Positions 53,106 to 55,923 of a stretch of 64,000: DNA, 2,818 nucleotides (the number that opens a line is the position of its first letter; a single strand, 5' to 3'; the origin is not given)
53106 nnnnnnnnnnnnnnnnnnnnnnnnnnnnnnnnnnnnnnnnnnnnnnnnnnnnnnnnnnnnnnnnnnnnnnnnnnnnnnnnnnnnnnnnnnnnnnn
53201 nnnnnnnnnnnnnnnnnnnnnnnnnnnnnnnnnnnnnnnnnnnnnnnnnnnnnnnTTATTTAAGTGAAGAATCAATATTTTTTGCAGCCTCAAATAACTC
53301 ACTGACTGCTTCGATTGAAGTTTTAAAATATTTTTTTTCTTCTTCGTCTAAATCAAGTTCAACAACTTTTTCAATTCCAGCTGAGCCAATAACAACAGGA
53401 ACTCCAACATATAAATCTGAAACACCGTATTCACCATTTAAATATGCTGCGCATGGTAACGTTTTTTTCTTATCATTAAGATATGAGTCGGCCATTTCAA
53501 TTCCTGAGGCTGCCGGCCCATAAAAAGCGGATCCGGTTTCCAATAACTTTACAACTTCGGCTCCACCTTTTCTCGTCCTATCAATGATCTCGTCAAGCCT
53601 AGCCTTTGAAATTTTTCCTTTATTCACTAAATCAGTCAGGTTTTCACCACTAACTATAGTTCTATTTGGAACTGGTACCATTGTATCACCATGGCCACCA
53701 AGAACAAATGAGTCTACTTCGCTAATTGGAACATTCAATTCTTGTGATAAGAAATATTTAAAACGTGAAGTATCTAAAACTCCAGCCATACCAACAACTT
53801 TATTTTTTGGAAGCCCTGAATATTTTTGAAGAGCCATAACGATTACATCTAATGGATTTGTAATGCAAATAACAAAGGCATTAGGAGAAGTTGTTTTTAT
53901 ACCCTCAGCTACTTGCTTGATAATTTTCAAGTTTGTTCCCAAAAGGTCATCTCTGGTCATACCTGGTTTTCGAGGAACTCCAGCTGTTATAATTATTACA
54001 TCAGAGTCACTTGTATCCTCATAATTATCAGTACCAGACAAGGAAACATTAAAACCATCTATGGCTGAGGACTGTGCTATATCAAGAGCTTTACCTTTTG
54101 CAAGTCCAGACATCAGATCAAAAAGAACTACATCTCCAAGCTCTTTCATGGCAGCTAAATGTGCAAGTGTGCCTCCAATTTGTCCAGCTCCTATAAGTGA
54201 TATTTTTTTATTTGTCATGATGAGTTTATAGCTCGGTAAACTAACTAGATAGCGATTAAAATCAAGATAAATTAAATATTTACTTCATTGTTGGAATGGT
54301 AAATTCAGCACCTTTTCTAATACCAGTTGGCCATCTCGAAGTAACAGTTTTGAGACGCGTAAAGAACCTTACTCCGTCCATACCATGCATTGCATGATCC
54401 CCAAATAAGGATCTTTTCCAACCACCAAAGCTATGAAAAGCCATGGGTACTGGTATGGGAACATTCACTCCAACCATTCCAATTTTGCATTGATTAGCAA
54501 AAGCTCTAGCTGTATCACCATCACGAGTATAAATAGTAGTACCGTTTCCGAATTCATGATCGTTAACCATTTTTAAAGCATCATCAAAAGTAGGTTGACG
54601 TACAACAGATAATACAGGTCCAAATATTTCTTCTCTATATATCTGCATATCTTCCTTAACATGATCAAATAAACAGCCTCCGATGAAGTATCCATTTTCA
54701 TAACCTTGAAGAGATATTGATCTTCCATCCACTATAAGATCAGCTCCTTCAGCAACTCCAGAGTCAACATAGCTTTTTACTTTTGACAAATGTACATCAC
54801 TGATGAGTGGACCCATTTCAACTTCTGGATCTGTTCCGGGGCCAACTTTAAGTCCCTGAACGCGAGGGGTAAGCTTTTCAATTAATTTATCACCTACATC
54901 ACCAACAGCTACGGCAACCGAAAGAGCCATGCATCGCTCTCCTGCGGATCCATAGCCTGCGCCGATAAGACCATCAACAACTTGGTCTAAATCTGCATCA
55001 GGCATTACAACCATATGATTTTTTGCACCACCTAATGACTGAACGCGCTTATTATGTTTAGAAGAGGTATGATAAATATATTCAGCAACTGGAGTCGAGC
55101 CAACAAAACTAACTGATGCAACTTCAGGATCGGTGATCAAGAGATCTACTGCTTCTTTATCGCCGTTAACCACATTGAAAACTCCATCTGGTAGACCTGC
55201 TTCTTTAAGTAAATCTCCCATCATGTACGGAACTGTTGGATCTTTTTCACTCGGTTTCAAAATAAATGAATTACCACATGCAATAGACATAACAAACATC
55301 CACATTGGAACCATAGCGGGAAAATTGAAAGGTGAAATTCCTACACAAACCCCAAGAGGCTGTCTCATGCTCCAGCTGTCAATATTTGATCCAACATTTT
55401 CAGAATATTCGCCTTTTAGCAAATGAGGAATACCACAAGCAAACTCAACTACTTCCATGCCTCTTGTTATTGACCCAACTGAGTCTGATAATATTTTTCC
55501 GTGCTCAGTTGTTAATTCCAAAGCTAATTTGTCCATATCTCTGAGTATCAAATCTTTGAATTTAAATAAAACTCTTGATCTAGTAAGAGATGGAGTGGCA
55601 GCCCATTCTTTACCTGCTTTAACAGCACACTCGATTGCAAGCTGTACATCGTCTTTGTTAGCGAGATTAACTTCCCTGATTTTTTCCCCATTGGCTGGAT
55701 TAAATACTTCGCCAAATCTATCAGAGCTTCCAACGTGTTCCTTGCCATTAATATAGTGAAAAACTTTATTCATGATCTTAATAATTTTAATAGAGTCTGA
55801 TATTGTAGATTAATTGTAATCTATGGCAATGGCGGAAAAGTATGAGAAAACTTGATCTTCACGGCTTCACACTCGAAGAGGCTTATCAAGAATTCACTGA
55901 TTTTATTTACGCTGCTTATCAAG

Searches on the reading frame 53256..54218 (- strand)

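Call 43: search_protein_families(library=ncbifam, proteins=[window:53256-54218:-], max_evalue=1e-10)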
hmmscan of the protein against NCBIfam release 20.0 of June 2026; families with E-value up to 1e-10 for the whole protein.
window:53256-54218:- (320 aa): 10 families
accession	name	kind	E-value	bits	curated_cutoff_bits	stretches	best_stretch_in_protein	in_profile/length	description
NF004863.0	PRK06223.1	subfamily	1.6e-135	451.3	283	1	2-315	2-310/313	malate dehydrogenase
TIGR01763.1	MalateDH_bact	equivalog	6.1e-116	386.9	351.85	1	4-309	2-302/305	malate dehydrogenase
NF000824.0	PRK00066.1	subfamily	2.1e-76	257.3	339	1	3-311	6-313/316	L-lactate dehydrogenase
TIGR01771.1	L-LDH-NAD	equivalog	2.6e-74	250.3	303.55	1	8-306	1-298/299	L-lactate dehydrogenase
NF041314.1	Malate_DH_Halo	equivalog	3.4e-53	180.8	550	1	5-310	3-301/304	malate dehydrogenase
TIGR01772.1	MDH_euk_gproteo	equivalog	7.7e-38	130.5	273.05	1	5-307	1-302/313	malate dehydrogenase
TIGR01759.1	MalateDH-SF1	subfamily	6.2e-25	87.9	345.65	1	56-305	64-320/327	malate dehydrogenase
NF003916.0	PRK05442.1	equivalog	3.1e-23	82.3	271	1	63-308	73-319/328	malate dehydrogenase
TIGR01758.1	MDH_euk_cyt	equivalog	9.4e-21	74.6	470.4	1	61-307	65-317/324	malate dehydrogenase, NAD-dependent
TIGR01756.1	LDH_protist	equivalog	1e-12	47.8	486.25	1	32-189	20-180/313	lactate dehydrogenase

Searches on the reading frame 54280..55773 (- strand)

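Call 43: search_protein_families(library=ncbifam, proteins=[window:54280-55773:-], max_evalue=1e-10)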
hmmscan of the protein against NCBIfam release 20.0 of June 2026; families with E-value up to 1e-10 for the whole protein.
window:54280-55773:- (497 aa): 39 families (the best 25 are shown)
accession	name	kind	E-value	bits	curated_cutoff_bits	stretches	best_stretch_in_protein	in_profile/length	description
TIGR01722.1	MMSDH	subfamily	4e-201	668.8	448.5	1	4-481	1-477/477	CoA-acylating methylmalonate-semialdehyde dehydrogenase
NF052305.1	DioxValDhHalo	equivalog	4.8e-100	335.7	750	1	6-479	7-481/483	2,5-dioxovalerate dehydrogenase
TIGR01804.1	BADH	equivalog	8.4e-97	324.5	668.6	1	7-460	1-454/467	betaine-aldehyde dehydrogenase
NF009725.0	PRK13252.1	equivalog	1.2e-96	324.1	593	1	3-478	6-478/488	betaine-aldehyde dehydrogenase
NF042993.1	AlphKGSA_gudD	equivalog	3.2e-92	309.8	770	1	3-478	3-479/481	alpha-ketoglutaric semialdehyde dehydrogenase GucD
NF010000.0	PRK13473.1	subfamily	2.2e-87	293.7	615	1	6-465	5-461/475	aminobutyraldehyde dehydrogenase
TIGR02299.1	HpaE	equivalog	1e-86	291.5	638.35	1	5-477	2-474/488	5-carboxymethyl-2-hydroxymuconate semialdehyde dehydrogenase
TIGR01780.1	SSADH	subfamily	2.7e-84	283.6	646.35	1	23-462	1-437/448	succinate-semialdehyde dehydrogenase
NF002852.0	PRK03137.1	subfamily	6.7e-82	275.9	648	1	8-480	41-513/514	L-glutamate gamma-semialdehyde dehydrogenase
NF006916.0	PRK09407.1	equivalog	4.7e-77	259.8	521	1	20-480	35-493/526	succinic semialdehyde dehydrogenase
NF045735.1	PaDhStyDPseudo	equivalog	1.6e-75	254.6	850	1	7-477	6-479/483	phenylacetaldehyde dehydrogenase StyD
TIGR03216.1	OH_muco_semi_DH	equivalog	2.6e-73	247.3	693.25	1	6-478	3-478/481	2-hydroxymuconic semialdehyde dehydrogenase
NF007497.0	PRK10090.1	equivalog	7.3e-73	246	500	1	5-465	8-466/480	aldehyde dehydrogenase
TIGR01237.1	D1pyr5carbox2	equivalog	1.4e-72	245.1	659.65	1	6-481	35-511/511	L-glutamate gamma-semialdehyde dehydrogenase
NF040648.1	lactal_redase_Meth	equivalog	1.1e-71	242.3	650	1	8-460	3-445/463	lactaldehyde dehydrogenase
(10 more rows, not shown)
